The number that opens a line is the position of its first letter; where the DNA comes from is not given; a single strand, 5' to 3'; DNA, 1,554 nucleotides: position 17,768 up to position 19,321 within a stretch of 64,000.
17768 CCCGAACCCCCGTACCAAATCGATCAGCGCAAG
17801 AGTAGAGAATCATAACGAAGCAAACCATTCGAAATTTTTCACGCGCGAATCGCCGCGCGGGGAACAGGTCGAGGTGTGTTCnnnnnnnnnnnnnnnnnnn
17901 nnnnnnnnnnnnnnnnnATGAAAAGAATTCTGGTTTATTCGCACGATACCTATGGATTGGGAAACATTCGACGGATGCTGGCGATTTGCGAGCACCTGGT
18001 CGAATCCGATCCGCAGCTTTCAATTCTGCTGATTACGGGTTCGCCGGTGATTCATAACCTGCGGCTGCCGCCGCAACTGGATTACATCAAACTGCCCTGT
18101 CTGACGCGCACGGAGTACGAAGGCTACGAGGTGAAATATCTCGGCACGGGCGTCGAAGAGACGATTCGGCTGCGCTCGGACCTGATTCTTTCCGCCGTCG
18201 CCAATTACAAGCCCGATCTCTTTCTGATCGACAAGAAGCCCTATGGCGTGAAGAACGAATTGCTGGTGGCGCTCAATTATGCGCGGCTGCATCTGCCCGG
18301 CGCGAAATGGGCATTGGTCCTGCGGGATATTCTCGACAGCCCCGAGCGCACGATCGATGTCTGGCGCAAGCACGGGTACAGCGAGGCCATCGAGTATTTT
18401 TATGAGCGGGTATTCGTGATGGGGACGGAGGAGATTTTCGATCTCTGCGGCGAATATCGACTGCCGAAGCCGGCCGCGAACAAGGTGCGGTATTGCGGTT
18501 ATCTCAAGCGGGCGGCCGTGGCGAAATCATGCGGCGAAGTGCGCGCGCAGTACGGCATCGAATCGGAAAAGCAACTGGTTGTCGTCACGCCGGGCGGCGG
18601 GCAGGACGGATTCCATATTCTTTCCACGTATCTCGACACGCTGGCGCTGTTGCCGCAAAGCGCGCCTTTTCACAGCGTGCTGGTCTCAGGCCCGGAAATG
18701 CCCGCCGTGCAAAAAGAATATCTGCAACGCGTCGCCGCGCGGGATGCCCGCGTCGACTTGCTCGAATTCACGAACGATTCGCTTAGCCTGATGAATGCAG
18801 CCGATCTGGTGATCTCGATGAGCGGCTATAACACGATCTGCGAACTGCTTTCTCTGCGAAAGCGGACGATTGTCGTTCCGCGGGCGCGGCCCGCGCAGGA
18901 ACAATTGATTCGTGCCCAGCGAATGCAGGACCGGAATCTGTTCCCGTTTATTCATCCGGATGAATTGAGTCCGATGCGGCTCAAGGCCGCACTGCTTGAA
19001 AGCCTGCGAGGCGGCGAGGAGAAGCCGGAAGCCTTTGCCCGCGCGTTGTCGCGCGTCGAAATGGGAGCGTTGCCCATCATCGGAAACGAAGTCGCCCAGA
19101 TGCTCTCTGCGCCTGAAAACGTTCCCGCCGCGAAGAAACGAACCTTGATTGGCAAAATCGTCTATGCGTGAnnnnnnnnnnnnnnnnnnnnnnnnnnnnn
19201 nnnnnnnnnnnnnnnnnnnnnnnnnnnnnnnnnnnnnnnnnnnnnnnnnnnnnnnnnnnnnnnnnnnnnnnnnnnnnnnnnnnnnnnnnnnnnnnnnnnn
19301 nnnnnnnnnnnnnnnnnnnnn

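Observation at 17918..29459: Unusual 11.5-kb glycoconjugate operon: 2x COG4671-type GT, WcaL-like GT4, heparinase II/III-like, tandem APH-fold kinases, deacetylase-like, MsbA-like ABC exporter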

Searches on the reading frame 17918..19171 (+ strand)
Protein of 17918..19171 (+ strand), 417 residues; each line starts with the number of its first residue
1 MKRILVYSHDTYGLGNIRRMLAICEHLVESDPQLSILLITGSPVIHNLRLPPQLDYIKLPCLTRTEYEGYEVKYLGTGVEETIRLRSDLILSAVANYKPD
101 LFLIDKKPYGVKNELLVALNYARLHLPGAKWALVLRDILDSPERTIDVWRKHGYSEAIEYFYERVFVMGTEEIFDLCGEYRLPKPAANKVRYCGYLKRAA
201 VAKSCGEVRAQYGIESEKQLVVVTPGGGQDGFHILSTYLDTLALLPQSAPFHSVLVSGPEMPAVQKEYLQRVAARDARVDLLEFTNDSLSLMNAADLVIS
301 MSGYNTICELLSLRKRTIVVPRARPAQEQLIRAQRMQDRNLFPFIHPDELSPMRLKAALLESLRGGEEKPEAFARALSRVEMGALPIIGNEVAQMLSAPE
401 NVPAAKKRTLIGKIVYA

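Call 4: search_protein_families(library=pfam, proteins=[window:17918-19171:+], max_evalue=0.01)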
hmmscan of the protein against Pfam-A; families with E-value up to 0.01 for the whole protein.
window:17918-19171:+ (417 aa): 3 families
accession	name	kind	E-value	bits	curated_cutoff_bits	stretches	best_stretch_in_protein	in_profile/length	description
PF04101.22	Glyco_tran_28_C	-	3.2e-14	53.7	22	1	227-368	6-146/166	Glycosyltransferase family 28 C-terminal domain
PF02684.21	LpxB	-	0.0016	17.8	22.6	1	202-325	169-291/374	Lipid-A-disaccharide synthetase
PF02350.25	Epimerase_2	-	0.0072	15.7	30.6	0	218-321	181-285/347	UDP-N-acetylglucosamine 2-epimerase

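Call 5: search_protein_families(library=ncbifam, proteins=[window:17918-19171:+], max_evalue=0.01)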
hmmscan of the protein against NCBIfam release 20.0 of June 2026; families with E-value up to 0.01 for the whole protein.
window:17918-19171:+ (417 aa): 6 families
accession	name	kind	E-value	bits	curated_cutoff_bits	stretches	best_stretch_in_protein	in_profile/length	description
TIGR01133.1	murG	equivalog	3.8e-08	32.7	250.25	1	203-361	168-322/353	undecaprenyldiphospho-muramoylpentapeptide beta-N-acetylglucosaminyltransferase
NF041548.1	PssE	equivalog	5.5e-07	29.6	120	1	278-335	42-100/146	PssE/Cps14G family polysaccharide biosynthesis glycosyltransferase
TIGR00661.1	MJ1255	subfamily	5.5e-07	29.1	195.9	1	276-338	228-290/321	MJ1255/VC2487 family glycosyltransferase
TIGR03590.1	PseG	equivalog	0.00026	20.7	153.55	1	221-323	174-270/280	UDP-2,4-diacetamido-2,4,6-trideoxy-beta-L-altropyranose hydrolase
NF009102.0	PRK12446.1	equivalog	0.00061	18.8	339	1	282-336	239-296/352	undecaprenyldiphospho-muramoylpentapeptide beta-N-acetylglucosaminyltransferase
TIGR00215.1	lpxB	equivalog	0.0016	17.4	190.25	1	202-326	176-299/382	lipid-A-disaccharide synthase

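Call 17: search_solved_structures(query=window:17918-19171:+, max_evalue=1)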
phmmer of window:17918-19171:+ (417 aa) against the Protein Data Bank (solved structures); distinct sequences matched with E-value up to 1: 2.
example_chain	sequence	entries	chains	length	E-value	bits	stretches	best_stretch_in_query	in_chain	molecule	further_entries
8glv_EM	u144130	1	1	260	0.64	12.1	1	24-93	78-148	Dynein regulatory complex subunit 6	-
7vlb_A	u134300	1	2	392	0.66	12.1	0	288-368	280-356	UDP-glycosyltransferase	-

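Call 26: find_homologous_proteins(query=window:17918-19171:+, max_evalue=1e-10)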
Query window:17918-19171:+ (417 aa): 3006 proteins with E <= 1e-10 among 8000 candidates; the best 120 are listed.
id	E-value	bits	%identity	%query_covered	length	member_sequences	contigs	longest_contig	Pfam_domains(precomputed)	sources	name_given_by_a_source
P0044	6.8e-275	929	100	100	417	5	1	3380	PF04101.23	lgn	-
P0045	1.8e-167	575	68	93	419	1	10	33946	PF04101.23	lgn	-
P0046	5.4e-165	567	63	97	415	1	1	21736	PF04101.23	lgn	-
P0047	2.4e-163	562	62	99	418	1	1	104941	PF04101.23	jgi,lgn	jgi:predicted glycosyltransferase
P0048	2.2e-162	559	64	96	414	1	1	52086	PF04101.23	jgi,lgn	jgi:predicted glycosyltransferase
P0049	1.2e-160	553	63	98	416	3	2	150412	PF04101.23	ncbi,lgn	-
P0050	3.0e-160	552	62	100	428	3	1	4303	PF04101.23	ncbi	-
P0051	6.8e-156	537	63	94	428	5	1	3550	PF04101.23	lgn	-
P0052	3.9e-155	535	62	97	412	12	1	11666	PF04101.23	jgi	jgi:predicted glycosyltransferase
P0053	2.7e-150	519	62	90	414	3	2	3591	PF04101.23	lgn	-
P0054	8.5e-149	514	62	92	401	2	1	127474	PF04101.23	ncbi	ncbi:MAG: glycosyltransferase family protein [Blastocatellales bacterium]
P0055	7.7e-143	494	60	92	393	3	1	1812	PF04101.23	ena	-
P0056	2.6e-139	483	55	98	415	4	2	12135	PF04101.23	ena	-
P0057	2.9e-138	479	55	98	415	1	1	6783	PF04101.23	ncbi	-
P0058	3.4e-136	472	54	98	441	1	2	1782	PF04101.23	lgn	-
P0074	6.7e-131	455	52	98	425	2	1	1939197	PF04101.23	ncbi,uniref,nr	ncbi:glycosyltransferase family protein [Candidatus Manganitrophus noduliformans]|uniref:Glycosyltra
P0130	7.5e-126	438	49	99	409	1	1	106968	PF04101.23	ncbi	ncbi:glycosyltransferase [Scytonema sp. NUACC21]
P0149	4.9e-125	436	50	97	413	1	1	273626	PF04101.23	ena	-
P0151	6.3e-125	435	49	95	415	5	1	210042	PF04101.23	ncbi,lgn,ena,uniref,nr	ncbi:MAG: glycosyltransferase family protein [Cyanomargarita calcarea GSE-NOS-MK-12-04C]|uniref:Glyc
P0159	2.2e-124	434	54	86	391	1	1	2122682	PF04101.23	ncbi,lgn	-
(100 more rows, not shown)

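Call 27: find_encoding_contigs(protein=P0074, flank=10000, max_places=1)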
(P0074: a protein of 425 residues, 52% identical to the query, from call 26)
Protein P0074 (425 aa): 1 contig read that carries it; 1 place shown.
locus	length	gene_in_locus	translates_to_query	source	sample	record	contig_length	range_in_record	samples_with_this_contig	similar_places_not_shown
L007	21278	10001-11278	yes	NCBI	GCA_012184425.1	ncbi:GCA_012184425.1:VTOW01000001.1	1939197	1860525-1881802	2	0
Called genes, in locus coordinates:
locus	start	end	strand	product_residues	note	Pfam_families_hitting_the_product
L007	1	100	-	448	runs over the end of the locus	PF00512:HisKA, PF02518:HATPase_c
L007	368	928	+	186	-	PF00072:Response_reg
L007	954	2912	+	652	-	PF00672:HAMP, PF00989:PAS, PF08448:PAS_4, PF13426:PAS_9 (weak), PF00512:HisKA, PF02518:HATPase_c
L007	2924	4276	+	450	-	PF00072:Response_reg, PF00158:Sigma54_activat, PF13191:AAA_16 (faint), PF14532:Sigma54_activ_2, PF07728:AAA_5, PF25601:AAA_lid_14, PF02954:HTH_8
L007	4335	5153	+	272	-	-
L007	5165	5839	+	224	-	PF13432:TPR_16 (weak), PF23914:TPR_CcmH_CycH (weak), PF13181:TPR_8 (weak), PF14559:TPR_19, PF13428:TPR_14 (weak), PF13371:TPR_9, PF13432:TPR_16, PF14559:TPR_19, +11 more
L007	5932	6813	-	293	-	PF01073:3Beta_HSD, PF01370:Epimerase, PF04321:RmlD_sub_bind (faint), PF05368:NmrA (faint), PF07993:NAD_binding_4 (faint), PF13460:NAD_binding_10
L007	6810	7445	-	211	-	PF01066:CDP-OH_P_transf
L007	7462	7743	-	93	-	PF01169:GDT1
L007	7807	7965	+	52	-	-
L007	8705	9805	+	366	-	-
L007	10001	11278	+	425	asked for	PF04101:Glyco_tran_28_C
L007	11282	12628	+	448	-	PF13439:Glyco_transf_4 (weak), PF00534:Glycos_transf_1, PF13692:Glyco_trans_1_4, PF13524:Glyco_trans_1_2 (weak)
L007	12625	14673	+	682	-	PF16889:Hepar_II_III_N, PF07940:Hepar_II_III_C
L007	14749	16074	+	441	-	PF01636:APH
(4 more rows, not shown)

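Call 28: find_encoding_contigs(protein=P0130, flank=10000, max_places=1)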
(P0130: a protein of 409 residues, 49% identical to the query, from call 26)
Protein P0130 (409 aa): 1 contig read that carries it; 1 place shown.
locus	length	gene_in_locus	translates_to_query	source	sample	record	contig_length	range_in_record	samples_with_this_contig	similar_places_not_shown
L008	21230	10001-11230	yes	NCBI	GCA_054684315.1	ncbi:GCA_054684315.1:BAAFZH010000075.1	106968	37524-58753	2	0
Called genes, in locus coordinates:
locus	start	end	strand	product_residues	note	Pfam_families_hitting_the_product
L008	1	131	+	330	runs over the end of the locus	PF21189:PHA02142, PF09414:RNA_ligase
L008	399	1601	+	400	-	PF00004:AAA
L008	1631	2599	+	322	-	PF00291:PALP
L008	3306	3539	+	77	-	-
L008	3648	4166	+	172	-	PF00106:adh_short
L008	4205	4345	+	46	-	-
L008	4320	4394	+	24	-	-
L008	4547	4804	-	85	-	-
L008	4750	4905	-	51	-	-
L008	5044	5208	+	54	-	-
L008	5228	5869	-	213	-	PF00730:HhH-GPD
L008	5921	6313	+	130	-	PF10778:DehI (faint), PF02627:CMD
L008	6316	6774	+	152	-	PF07845:DUF1636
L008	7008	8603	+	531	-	PF00672:HAMP, PF00512:HisKA, PF02518:HATPase_c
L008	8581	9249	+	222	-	PF00072:Response_reg, PF00486:Trans_reg_C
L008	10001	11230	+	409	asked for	PF04101:Glyco_tran_28_C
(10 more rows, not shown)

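Call 89: search_protein_families(library=padloc, proteins=[window:17918-19171:+], max_evalue=0.001)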
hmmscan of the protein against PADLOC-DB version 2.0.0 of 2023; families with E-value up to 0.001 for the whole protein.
window:17918-19171:+ (417 aa): 0 families

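Call 90: find_encoding_contigs(protein=P0151, flank=9000, max_places=1)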
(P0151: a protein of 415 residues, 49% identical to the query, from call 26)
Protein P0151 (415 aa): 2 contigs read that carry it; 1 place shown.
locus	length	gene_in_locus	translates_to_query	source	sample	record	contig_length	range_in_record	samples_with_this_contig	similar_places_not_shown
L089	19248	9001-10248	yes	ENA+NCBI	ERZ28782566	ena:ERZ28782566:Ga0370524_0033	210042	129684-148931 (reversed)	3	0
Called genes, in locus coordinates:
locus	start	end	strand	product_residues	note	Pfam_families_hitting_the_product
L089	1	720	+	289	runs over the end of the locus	PF00535:Glycos_transf_2, PF13641:Glyco_tranf_2_3 (weak)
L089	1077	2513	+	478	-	PF04932:Wzy_C (weak)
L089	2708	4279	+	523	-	PF00672:HAMP, PF00512:HisKA, PF02518:HATPase_c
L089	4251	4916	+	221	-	PF00072:Response_reg, PF00486:Trans_reg_C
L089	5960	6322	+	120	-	PF00072:Response_reg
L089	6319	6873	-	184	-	PF10989:DUF2808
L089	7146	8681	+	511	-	PF00395:SLH (weak), PF04966:OprB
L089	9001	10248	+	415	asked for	PF04101:Glyco_tran_28_C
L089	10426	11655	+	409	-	PF04101:Glyco_tran_28_C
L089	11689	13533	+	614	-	PF00664:ABC_membrane, PF00005:ABC_tran, PF13304:AAA_21 (faint), PF02463:SMC_N (weak)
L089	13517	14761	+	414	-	PF00300:His_Phos_1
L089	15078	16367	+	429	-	PF13439:Glyco_transf_4 (faint), PF00534:Glycos_transf_1, PF13692:Glyco_trans_1_4, PF13524:Glyco_trans_1_2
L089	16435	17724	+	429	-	PF13579:Glyco_trans_4_4, PF13439:Glyco_transf_4, PF00534:Glycos_transf_1, PF13692:Glyco_trans_1_4, PF13524:Glyco_trans_1_2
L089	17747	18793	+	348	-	PF00535:Glycos_transf_2, PF10111:Glyco_tranf_2_2 (weak), PF13641:Glyco_tranf_2_3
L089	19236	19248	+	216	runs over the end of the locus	PF01227:GTP_cyclohydroI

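Call 91: find_encoding_contigs(protein=P0159, flank=9000, max_places=1)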
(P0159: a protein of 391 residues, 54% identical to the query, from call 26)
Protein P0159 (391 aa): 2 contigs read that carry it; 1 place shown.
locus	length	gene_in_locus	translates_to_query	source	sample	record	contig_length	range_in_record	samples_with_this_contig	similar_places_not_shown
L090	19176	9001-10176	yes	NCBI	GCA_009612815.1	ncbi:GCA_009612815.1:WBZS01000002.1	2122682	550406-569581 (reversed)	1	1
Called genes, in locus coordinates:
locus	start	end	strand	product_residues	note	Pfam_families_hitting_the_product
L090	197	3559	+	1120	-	PF13428:TPR_14 (faint), PF00515:TPR_1 (faint), PF13181:TPR_8 (faint), PF13424:TPR_12 (faint), PF14559:TPR_19 (faint), PF07719:TPR_2 (faint), PF13414:TPR_11 (weak), PF13432:TPR_16 (weak), +3 more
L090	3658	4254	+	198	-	PF03929:PepSY_TM (weak)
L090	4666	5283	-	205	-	PF10544:T5orf172, PF13455:MUG113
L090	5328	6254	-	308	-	PF00483:NTP_transferase, PF12804:NTP_transf_3 (faint)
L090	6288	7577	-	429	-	PF02403:Seryl_tRNA_N, PF00587:tRNA-synt_2b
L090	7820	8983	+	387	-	PF01266:DAO (faint), PF01494:FAD_binding_3, PF05834:Lycopene_cycl (faint), PF07992:Pyr_redox_2 (weak), PF13450:NAD_binding_8 (weak), PF04820:Trp_halogenase (weak)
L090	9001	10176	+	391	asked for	PF04101:Glyco_tran_28_C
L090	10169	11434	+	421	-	PF20706:GT4-conflict (faint), PF00534:Glycos_transf_1, PF13692:Glyco_trans_1_4, PF13524:Glyco_trans_1_2 (weak)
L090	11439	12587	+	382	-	PF04101:Glyco_tran_28_C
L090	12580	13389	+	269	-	PF01522:Polysacc_deac_1 (weak), PF10096:DUF2334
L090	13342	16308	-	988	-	PF17820:PDZ_6 (faint), PF13492:GAF_3 (weak), PF00989:PAS, PF08448:PAS_4, PF13426:PAS_9, PF00512:HisKA, PF02518:HATPase_c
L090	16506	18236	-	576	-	PF13620:CarboxypepD_reg, PF00593:TonB_dep_Rec_b-barrel (weak)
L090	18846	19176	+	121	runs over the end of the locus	PF00072:Response_reg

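Call 92: find_encoding_contigs(protein=P0149, flank=9000, max_places=1)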
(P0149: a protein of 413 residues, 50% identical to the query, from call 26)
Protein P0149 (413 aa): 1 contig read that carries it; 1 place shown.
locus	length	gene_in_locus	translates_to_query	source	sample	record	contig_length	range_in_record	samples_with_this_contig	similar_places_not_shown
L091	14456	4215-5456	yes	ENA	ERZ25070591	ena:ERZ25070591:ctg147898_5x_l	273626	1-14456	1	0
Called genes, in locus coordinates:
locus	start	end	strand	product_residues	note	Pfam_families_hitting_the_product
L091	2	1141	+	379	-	?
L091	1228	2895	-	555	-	PF03717:PBP_dimer, PF00905:Transpeptidase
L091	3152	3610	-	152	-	-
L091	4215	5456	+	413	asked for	PF04101:Glyco_tran_28_C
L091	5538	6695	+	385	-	PF04101:Glyco_tran_28_C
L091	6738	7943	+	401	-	PF13439:Glyco_transf_4 (weak), PF13477:Glyco_trans_4_2 (faint), PF13579:Glyco_trans_4_4, PF00534:Glycos_transf_1, PF13692:Glyco_trans_1_4, PF13524:Glyco_trans_1_2 (weak)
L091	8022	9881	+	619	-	PF00664:ABC_membrane, PF00005:ABC_tran, PF13304:AAA_21 (faint), PF02463:SMC_N (weak)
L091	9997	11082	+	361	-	PF00535:Glycos_transf_2, PF13641:Glyco_tranf_2_3 (weak)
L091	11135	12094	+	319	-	PF00248:Aldo_ket_red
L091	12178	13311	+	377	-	PF04101:Glyco_tran_28_C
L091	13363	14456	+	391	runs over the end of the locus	PF00535:Glycos_transf_2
